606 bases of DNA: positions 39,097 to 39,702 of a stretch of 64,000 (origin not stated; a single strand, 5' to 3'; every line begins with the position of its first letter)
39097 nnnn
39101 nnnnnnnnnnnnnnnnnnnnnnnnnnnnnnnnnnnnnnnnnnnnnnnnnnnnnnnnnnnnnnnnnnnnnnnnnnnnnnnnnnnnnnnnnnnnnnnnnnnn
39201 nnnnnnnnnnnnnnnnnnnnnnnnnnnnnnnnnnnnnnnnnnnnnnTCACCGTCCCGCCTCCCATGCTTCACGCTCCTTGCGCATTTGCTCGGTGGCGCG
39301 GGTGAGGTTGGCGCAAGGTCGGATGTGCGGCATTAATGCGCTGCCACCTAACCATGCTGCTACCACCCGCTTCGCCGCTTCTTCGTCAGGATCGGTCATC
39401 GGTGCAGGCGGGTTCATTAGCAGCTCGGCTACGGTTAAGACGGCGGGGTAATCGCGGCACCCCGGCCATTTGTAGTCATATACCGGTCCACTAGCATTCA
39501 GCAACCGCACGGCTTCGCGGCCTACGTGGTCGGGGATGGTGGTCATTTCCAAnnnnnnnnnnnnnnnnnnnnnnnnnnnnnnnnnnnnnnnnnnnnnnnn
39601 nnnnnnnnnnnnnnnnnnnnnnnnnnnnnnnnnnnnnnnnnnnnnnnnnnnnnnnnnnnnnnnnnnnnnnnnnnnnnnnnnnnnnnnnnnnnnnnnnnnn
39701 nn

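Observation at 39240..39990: A 750-bp three-gene islet of markedly higher GC content (about 58% versus 38%), likely horizontally acquired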

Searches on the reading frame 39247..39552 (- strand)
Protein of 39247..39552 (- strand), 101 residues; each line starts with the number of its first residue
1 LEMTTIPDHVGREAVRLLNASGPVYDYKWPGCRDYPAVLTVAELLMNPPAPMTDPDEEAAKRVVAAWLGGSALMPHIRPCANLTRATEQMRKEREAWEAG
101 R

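Call 5: search_protein_families(library=pfam, proteins=[window:39247-39552:-], max_evalue=1)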
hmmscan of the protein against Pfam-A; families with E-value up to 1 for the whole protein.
window:39247-39552:- (101 aa): 0 families

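Call 6: search_protein_families(library=phrogs, proteins=[window:39247-39552:-], max_evalue=1)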
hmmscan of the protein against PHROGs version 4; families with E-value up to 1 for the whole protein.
window:39247-39552:- (101 aa): 0 families

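Call 11: search_dna_similar(query=window:39247-39552:-, collection=phages, mode=protein, max_evalue=0.01, max_rows=30)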
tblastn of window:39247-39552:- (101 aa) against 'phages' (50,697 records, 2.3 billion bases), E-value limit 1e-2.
No match.

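Call 14: find_homologous_proteins(query=window:39247-39552:-, max_evalue=0.01)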
Query window:39247-39552:- (101 aa): 201 proteins with E <= 0.01 among 206 candidates; the best 120 are listed.
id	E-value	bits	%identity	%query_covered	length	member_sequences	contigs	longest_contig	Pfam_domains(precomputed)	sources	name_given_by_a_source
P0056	1.0e-61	223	100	98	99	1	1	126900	-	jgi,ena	-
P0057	3.5e-37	145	74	98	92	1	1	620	-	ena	-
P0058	5.5e-35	138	71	98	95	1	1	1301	-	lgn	-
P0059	3.6e-34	135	68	98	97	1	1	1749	-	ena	-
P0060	9.4e-34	134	70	96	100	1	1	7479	-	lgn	-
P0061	1.1e-33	133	67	98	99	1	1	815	-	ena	-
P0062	1.5e-33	133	71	98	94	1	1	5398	-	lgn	-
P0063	8.1e-33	131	69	98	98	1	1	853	-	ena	-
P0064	1.5e-32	130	67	98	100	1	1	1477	-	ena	-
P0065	3.2e-32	129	68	98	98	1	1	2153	-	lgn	-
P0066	4.0e-32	128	69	98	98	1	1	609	-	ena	-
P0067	4.6e-32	128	70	98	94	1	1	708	-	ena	-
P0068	9.1e-32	127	68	98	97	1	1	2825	-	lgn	-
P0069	1.2e-31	127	68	98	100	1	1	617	-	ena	-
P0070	3.4e-31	125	67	98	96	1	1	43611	-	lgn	-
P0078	2.9e-30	122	66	98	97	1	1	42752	-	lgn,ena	-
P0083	5.6e-30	121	66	98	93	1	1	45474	-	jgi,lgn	jgi:hypothetical protein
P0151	9.4e-27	111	65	98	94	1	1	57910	-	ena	-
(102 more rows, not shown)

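Call 15: find_encoding_contigs(protein=P0078, flank=10000, max_places=3)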
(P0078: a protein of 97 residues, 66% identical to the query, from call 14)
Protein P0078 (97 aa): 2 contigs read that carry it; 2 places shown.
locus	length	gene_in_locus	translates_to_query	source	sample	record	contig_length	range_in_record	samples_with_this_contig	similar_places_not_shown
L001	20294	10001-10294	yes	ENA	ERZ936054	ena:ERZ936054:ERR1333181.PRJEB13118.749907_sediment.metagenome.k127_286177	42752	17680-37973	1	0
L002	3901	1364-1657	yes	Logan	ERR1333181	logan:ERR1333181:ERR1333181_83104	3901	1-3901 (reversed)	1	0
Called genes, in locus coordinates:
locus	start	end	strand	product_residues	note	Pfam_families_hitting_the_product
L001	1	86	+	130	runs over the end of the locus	PF05772:NinB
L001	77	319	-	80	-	-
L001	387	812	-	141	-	-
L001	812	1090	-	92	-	-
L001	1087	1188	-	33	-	-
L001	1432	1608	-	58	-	PF14549:P22_Cro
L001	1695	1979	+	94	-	-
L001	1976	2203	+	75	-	-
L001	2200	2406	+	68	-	-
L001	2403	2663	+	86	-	-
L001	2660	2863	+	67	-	-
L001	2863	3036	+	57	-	-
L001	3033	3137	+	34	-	-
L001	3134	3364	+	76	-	-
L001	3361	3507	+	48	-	-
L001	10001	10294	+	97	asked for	-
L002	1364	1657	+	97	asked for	-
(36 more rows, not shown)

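Call 16: find_encoding_contigs(protein=P0083, flank=10000, max_places=3)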
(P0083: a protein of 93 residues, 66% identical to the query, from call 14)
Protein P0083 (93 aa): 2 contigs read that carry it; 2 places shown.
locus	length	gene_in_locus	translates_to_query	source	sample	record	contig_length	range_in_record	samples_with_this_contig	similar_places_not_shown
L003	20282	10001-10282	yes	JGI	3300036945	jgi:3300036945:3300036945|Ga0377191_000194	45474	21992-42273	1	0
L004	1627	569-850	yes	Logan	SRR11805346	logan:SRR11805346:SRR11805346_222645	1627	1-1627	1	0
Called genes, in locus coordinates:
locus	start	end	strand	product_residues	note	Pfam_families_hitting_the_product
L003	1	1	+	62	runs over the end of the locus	-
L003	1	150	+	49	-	-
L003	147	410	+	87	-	-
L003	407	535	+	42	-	-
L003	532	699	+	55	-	-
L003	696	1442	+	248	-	-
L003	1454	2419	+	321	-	-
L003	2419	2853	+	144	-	PF05551:zf-His_Me_endon (weak), PF13392:HNH_3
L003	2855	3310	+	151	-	PF00436:SSB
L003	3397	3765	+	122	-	PF06147:DUF968 (weak), PF16784:HNHc_6 (weak)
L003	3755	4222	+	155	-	-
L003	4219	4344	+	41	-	-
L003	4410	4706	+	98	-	-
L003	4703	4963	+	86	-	-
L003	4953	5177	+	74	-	-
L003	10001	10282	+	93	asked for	-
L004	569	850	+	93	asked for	-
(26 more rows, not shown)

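Call 17: find_encoding_contigs(protein=P0151, flank=10000, max_places=3)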
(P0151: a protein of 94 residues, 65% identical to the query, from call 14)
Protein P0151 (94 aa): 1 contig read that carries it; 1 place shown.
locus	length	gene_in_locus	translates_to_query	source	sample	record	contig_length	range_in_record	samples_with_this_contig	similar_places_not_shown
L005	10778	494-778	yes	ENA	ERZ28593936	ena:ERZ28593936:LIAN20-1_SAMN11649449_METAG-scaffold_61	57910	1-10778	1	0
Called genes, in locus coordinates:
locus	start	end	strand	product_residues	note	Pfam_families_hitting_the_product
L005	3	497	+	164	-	?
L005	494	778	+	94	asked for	-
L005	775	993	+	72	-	-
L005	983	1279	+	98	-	-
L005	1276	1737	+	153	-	-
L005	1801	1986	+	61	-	-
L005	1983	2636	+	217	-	-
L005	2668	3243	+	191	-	PF13392:HNH_3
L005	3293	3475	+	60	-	-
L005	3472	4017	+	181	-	PF04542:Sigma70_r2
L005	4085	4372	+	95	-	PF10073:GapR_DNA-bd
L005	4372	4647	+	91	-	-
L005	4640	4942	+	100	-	-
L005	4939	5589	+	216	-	-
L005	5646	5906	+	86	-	-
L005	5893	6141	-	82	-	-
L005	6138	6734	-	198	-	PF01844:HNH, PF14279:HNH_5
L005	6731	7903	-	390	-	-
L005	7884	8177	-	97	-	-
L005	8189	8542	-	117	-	-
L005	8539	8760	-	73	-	-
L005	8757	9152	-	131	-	-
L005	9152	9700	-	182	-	PF00959:Phage_lysozyme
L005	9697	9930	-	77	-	-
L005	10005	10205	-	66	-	-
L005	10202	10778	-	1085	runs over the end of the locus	-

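Call 23: find_related_loci(query=window:39247-39546:-, collection=genome_contigs, flank=6000)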
Query window:39247-39546:- (99 aa) in genome_contigs; peptide patterns used: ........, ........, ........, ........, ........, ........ (x = any residue, [..] = any of these).
199 stretches matched a pattern, but none encodes a relative of the query by tblastn (E <= 1e-3).

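Call 24: find_related_loci(query=window:39247-39546:-, collection=viral_contigs, flank=6000)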
Query window:39247-39546:- (99 aa) in viral_contigs; peptide patterns used: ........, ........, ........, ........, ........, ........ (x = any residue, [..] = any of these).
6 stretches matched a pattern; 2 encode a relative of the query (tblastn E <= 1e-3); 2 distinct loci.
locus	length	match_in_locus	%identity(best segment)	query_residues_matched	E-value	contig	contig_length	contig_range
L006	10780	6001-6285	68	1-99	3e-37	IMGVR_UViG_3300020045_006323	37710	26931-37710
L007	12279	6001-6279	66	1-99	8e-37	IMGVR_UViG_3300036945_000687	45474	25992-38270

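Call 26: find_related_loci(query=A1, collection=genome_contigs, flank=6000)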
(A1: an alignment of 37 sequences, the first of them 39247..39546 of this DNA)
Query A1 (99 aa) in genome_contigs; peptide patterns used: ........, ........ (x = any residue, [..] = any of these).
51 stretches matched a pattern, but none encodes a relative of the query by tblastn (E <= 1e-3).

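Call 27: find_related_loci(query=A1, collection=viral_contigs, flank=6000)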
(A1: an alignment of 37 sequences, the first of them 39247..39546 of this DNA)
Query A1 (99 aa) in viral_contigs; peptide patterns used: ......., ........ (x = any residue, [..] = any of these).
44 stretches matched a pattern; 2 encode a relative of the query (tblastn E <= 1e-3); 2 distinct loci.
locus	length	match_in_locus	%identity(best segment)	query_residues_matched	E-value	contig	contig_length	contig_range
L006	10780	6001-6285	68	1-99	3e-37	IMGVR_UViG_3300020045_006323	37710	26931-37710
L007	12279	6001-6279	66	1-99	8e-37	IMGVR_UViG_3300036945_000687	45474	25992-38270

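Call 28: find_encoding_contigs(protein=P0056, flank=3000, max_places=4)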
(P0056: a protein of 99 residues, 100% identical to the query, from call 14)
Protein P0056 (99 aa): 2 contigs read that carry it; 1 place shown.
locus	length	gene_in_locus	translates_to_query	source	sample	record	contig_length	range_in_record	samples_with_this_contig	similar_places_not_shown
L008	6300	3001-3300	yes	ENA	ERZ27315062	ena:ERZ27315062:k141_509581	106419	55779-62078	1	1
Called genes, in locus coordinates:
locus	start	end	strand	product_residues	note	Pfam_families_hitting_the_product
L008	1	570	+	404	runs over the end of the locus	PF09511:RNA_lig_T4_1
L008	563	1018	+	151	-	PF13671:AAA_33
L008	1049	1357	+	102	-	-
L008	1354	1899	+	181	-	-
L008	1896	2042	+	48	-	-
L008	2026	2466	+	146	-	-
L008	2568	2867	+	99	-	-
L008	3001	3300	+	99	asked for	-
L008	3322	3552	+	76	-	-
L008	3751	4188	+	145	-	-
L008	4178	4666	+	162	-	-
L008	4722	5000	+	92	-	-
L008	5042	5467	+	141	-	-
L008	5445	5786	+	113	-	-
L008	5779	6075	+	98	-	-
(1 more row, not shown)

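Call 36: find_related_loci(query=A1, collection=metagenome_contigs, flank=4000)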
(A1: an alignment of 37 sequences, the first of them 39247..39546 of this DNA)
Query A1 (99 aa) in metagenome_contigs; peptide patterns used: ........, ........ (x = any residue, [..] = any of these).
430 stretches matched a pattern; 11 encode a relative of the query (tblastn E <= 1e-3); 11 distinct loci.
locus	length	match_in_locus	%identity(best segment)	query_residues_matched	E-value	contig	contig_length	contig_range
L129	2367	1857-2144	65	1-99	5e-36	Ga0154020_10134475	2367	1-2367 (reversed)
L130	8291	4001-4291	66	1-98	6e-36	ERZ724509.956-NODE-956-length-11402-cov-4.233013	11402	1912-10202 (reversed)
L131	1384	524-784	66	1-99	2e-34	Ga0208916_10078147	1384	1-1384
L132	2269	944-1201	65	1-98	3e-33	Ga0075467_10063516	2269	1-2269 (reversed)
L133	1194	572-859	63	1-98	1e-33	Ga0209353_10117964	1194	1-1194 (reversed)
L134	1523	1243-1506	65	1-99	2e-33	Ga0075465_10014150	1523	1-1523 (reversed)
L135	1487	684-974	63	1-99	4e-33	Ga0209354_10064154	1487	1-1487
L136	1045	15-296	62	1-99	3e-33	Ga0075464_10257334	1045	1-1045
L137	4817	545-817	63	1-99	9e-32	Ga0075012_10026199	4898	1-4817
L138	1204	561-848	58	3-99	2e-26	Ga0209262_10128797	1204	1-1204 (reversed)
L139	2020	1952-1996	100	3-17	4e-6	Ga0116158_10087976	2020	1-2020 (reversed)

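Call 47: search_protein_families(library=padloc, proteins=[window:39247-39546:-], max_evalue=0.1)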
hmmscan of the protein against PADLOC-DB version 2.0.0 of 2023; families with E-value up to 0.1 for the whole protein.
window:39247-39546:- (99 aa): 0 families

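Call 48: search_protein_families(library=ncbifam, proteins=[window:39247-39546:-], max_evalue=0.1)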
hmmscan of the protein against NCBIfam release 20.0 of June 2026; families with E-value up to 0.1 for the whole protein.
window:39247-39546:- (99 aa): 0 families

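Call 49: search_solved_structures(query=A1, max_evalue=10)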
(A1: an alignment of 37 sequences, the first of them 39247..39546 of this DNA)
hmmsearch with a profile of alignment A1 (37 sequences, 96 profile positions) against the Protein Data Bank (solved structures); distinct sequences matched with E-value up to 10: 2.
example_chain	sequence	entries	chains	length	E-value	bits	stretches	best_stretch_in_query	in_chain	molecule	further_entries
4tmd_A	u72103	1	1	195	1.2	12.5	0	21-67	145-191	Uncharacterized protein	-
6cgh_A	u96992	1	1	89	1.5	12.3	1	54-94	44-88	DnaJ homolog subfamily C member 2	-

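Call 54: predict_structure(alignment_id=A1)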
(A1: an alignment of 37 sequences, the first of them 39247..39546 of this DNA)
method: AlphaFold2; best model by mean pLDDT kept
length: 99 residues; sequences in the alignment: 37
mean_pLDDT: 82.8   pTM: 0.48
mean pLDDT of the five models: 82.8, 81.3, 80.0, 78.0, 73.3
residues with pLDDT >= 90: 37; 70-90: 47; 50-70: 13; < 50: 2
segments of 3 or more residues with pLDDT < 50: none
pLDDT, mean of each block of 10 residues (from residue 1): 87 92 89 93 84 82 72 60 86 82
secondary structure, 60 per line:
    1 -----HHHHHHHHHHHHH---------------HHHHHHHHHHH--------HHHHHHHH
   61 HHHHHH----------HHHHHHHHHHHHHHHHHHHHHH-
elements in order: H6-18 H34-44 H53-66 H77-98

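Call 57: fold_search(model_id=the predicted structure, library=pdb)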
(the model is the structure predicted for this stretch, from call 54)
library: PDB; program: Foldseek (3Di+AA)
matches with E <= 10: 6; with E <= 0.001: 0
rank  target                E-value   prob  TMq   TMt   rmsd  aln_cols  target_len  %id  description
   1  9n9g_N                3.6e+00  0.07  0.24  0.11  19.8       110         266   16  Cryo-EM structure of the human Hec1-Nuf2 dimer bound to the paclitaxel-stabilized microtubule (released 2026-02-04)
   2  6em9_E                5.1e+00  0.08  0.31  0.07  10.9       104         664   12  S.aureus ClpC resting state, asymmetric map (released 2017-12-27)
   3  6em9_A                5.8e+00  0.06  0.28  0.06  10.5       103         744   13  S.aureus ClpC resting state, asymmetric map (released 2017-12-27)
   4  8p1z                  6.9e+00  0.07  0.29  0.09   9.1       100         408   18  Arabidopsis thaliana cytosolic seryl-tRNA synthetase in addition of dithiothreitol (DTT) (released 2024-05-22)
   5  4p22_B                9.2e+00  0.06  0.31  0.09  19.2        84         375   15  Crystal Structure of N-terminal Fragments of E1 (released 2015-02-25)
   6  8rz0_E                9.2e+00  0.03  0.23  0.21  17.8       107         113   14  Synthetic immunogen RH5-34EM bound to monoclonal antibody R5.016 (released 2024-07-17)

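Call 65: fold_search(model_id=the predicted structure, library=viral)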
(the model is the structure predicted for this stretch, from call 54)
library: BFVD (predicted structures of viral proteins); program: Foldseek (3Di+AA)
matches with E <= 10: 16; with E <= 0.001: 0
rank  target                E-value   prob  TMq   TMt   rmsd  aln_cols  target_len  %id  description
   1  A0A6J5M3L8            4.3e-02  0.80  0.31  0.31  22.5       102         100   25  Uncharacterized protein [uncultured Caudovirales phage]
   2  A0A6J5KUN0            3.4e+00  0.08  0.24  0.27  11.8        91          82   16  Uncharacterized protein [uncultured Caudovirales phage]
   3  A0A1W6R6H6            3.4e+00  0.08  0.21  0.06  17.0        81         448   21  (no name in the UniProt tables at hand)
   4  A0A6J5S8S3            5.1e+00  0.08  0.35  0.15  16.4       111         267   19  Uncharacterized protein [uncultured Caudovirales phage]
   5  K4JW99                5.7e+00  0.16  0.37  0.19   4.9        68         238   22  Uncharacterized protein [Caulobacter phage CcrColossus]
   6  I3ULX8                6.4e+00  0.13  0.32  0.48   8.7        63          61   17  Uncharacterized protein [Synechococcus phage S-CBP3]
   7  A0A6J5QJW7            6.4e+00  0.04  0.24  0.10  13.6       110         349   16  Uncharacterized protein [uncultured Caudovirales phage]
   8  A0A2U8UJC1            6.8e+00  0.08  0.29  0.21  16.4        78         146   17  Uncharacterized protein [Gordonia phage Jace]
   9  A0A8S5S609            6.8e+00  0.03  0.23  0.19  20.9       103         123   11  Uncharacterized protein [Podoviridae sp. ctsUe5]
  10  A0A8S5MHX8            6.8e+00  0.03  0.21  0.13  17.6       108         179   16  Uncharacterized protein [Siphoviridae sp. ctvyM23]
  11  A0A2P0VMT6            7.6e+00  0.09  0.24  0.24   6.8        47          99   17  Uncharacterized protein [Tetraselmis virus 1]
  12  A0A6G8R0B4            8.0e+00  0.04  0.29  0.13  12.5       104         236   15  Uncharacterized protein [Gordonia phage DumpsterDude]
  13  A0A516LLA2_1          8.0e+00  0.03  0.22  0.03  14.9       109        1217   15  (no name in the UniProt tables at hand)
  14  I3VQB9                9.0e+00  0.02  0.18  0.21  20.4        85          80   13  B124 [miniopterid betaherpesvirus 1]
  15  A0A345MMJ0            9.6e+00  0.03  0.27  0.23  19.7       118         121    9  (no name in the UniProt tables at hand)
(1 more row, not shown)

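Call 76: search_protein_representatives(alignment_id=A1)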
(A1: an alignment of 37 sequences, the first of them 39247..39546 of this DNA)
Query: 37 sequences, 96 profile positions. Proteins with E-value up to 0.001 (for the whole library): 20; up to 1e-10: 12; up to 1e-30: 2. The best 20 are listed.
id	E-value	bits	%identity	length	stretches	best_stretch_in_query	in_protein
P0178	4.1e-32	126.3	-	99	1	1-96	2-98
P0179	6.8e-31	122.4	-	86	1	1-70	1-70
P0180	1.5e-27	111.7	-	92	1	1-94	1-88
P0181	2.1e-26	108.0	-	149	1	1-71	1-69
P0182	5.8e-25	103.4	-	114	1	37-96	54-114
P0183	8.1e-23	96.5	-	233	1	7-96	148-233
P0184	1.2e-21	92.7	-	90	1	22-96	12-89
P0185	2.2e-19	85.5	-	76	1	42-96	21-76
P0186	4.1e-18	81.4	-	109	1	1-86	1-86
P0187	3.3e-15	72.1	-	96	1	1-70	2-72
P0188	1.3e-14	70.2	-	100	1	49-96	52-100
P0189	1.0e-13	67.3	-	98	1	1-89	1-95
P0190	4.1e-08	49.4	-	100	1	1-58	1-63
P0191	5.0e-08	49.1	-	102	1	1-60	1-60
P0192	3.4e-07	46.4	-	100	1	1-70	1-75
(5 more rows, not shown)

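Call 85: find_encoding_contigs(protein=P0058, flank=3000, max_places=4)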
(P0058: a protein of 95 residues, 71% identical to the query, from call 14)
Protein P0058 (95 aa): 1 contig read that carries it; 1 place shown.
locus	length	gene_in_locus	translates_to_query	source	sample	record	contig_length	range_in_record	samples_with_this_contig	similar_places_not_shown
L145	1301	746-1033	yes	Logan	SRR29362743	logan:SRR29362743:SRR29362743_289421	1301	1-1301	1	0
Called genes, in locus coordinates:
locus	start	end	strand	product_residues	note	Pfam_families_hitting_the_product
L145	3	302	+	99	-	?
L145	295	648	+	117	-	-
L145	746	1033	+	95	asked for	-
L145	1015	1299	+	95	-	?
